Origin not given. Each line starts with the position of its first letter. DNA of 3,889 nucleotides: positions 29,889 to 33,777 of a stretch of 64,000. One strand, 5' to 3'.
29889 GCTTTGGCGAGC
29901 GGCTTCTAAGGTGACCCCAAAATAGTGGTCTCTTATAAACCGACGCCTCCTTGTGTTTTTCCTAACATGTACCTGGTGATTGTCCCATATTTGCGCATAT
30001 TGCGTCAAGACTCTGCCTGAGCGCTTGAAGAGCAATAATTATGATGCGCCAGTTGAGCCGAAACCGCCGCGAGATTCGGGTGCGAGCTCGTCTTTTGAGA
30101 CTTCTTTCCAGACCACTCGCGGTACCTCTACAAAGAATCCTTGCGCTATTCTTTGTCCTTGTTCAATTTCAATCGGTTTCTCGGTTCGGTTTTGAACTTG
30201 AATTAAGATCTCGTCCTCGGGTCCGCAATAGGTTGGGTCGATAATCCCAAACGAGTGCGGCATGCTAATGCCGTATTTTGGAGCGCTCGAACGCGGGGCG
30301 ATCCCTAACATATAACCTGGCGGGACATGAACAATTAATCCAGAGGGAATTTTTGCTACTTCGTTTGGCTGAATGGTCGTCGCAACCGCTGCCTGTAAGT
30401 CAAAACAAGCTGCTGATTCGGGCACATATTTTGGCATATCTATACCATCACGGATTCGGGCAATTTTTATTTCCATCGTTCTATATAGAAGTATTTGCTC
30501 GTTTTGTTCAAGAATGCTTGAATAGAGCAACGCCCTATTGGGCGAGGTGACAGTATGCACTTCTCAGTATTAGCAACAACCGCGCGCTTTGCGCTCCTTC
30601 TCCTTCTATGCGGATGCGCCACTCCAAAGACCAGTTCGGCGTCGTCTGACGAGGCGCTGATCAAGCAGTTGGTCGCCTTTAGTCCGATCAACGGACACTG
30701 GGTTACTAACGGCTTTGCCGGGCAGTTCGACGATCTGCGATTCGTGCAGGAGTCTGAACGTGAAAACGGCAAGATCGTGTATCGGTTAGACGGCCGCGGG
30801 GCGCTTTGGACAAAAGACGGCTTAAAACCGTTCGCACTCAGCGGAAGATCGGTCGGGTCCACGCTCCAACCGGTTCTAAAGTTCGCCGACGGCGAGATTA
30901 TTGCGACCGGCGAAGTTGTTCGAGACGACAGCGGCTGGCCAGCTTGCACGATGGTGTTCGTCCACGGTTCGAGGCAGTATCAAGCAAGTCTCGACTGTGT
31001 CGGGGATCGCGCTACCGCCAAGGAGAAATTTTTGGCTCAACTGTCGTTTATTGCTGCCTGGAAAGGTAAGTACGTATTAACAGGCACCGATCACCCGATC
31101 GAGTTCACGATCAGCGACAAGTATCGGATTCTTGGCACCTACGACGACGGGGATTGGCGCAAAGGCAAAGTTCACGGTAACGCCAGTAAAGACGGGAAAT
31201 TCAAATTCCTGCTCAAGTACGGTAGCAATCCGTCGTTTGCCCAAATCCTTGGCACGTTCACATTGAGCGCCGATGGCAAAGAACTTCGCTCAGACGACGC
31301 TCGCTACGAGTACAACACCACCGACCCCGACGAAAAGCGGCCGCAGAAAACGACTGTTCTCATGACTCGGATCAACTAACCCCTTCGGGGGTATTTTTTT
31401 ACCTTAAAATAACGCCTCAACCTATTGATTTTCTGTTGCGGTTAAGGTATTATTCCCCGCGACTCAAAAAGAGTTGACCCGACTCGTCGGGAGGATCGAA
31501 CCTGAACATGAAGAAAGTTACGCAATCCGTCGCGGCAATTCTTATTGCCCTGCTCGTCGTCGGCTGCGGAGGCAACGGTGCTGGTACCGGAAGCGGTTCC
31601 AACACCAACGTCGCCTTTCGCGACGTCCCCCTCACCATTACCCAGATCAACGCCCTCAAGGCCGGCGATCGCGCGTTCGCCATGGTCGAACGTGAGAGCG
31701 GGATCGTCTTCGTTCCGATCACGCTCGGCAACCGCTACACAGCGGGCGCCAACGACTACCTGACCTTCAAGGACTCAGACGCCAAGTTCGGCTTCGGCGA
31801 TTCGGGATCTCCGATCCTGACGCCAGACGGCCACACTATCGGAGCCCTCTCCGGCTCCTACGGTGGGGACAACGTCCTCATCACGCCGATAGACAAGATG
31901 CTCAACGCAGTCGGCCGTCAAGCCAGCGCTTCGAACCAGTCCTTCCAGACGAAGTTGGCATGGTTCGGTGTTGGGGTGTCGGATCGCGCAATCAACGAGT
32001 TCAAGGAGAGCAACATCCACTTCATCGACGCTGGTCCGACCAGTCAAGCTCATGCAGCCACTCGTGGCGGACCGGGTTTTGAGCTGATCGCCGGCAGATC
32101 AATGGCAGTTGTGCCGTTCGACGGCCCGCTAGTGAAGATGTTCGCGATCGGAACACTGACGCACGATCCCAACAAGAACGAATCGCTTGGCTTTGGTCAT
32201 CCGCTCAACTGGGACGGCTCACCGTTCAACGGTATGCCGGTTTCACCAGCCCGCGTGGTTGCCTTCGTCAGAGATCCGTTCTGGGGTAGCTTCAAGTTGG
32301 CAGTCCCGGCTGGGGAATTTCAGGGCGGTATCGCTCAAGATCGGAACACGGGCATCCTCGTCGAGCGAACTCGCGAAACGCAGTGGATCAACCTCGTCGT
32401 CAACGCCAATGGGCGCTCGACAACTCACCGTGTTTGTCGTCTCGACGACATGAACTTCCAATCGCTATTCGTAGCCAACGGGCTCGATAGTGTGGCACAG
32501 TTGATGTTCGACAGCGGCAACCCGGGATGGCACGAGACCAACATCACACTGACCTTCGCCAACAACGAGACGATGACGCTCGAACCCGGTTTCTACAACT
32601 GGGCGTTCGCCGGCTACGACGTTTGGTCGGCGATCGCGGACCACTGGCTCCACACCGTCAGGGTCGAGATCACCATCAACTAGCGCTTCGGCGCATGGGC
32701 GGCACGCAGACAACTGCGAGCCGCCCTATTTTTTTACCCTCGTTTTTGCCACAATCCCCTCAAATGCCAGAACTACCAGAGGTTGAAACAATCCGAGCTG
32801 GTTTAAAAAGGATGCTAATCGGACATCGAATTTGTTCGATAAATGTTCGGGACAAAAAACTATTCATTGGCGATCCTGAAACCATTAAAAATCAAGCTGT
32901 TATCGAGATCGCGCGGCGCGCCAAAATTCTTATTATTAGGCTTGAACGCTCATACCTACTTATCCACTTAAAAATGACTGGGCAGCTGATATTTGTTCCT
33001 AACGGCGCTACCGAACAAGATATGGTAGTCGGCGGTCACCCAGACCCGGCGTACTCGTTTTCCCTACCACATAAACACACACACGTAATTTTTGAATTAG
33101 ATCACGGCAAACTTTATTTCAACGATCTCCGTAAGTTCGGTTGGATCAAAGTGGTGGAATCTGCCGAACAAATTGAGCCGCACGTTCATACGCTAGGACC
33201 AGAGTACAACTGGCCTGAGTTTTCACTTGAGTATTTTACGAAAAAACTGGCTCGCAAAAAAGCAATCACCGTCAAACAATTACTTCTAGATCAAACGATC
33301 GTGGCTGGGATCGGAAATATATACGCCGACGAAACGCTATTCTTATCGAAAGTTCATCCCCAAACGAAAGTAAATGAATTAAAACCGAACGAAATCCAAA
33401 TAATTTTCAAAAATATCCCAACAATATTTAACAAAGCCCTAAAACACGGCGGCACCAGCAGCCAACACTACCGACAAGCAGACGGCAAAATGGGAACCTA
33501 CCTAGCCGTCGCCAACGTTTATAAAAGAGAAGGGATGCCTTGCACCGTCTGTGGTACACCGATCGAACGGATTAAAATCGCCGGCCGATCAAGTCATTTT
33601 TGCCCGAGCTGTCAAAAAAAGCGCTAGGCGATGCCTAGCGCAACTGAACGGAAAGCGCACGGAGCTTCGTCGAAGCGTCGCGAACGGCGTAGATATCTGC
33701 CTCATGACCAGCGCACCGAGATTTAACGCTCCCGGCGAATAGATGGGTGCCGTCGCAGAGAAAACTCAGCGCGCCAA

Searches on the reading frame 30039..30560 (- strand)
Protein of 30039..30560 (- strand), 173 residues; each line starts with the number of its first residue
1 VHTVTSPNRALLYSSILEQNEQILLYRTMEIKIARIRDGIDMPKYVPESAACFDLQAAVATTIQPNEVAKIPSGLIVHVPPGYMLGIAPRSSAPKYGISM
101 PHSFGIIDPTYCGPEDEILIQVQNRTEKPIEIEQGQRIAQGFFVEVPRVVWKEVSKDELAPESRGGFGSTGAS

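Call 22: search_protein_families(library=pfam, max_evalue=0.001, proteins=[window:30039-30560:-])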
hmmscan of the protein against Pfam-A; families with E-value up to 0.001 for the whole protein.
window:30039-30560:- (173 aa): 2 families
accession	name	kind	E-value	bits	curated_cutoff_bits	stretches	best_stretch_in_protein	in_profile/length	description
PF00692.24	dUTPase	-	3.3e-18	66.2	22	1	40-171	3-129/129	dUTPase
PF22769.1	DCD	-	2.2e-09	38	27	1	60-143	70-150/153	dCTP deaminase-like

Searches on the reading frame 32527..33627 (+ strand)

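Call 22: search_protein_families(library=pfam, max_evalue=0.001, proteins=[window:32527-33627:+])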
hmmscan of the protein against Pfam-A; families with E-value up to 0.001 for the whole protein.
window:32527-33627:+ (366 aa): 3 families
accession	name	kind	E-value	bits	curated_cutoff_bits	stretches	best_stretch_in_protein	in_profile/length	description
PF01149.29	Fapy_DNA_glyco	-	2e-26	93.3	25.5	1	80-206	1-116/117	Formamidopyrimidine-DNA glycosylase N-terminal domain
PF06831.19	H2TH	-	6.6e-26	90.6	34.7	1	223-313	1-90/93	Formamidopyrimidine-DNA glycosylase H2TH domain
PF06827.20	zf-FPG_IleRS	-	1.8e-10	40.9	21.3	1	338-364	3-29/30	Zinc finger found in FPG and IleRS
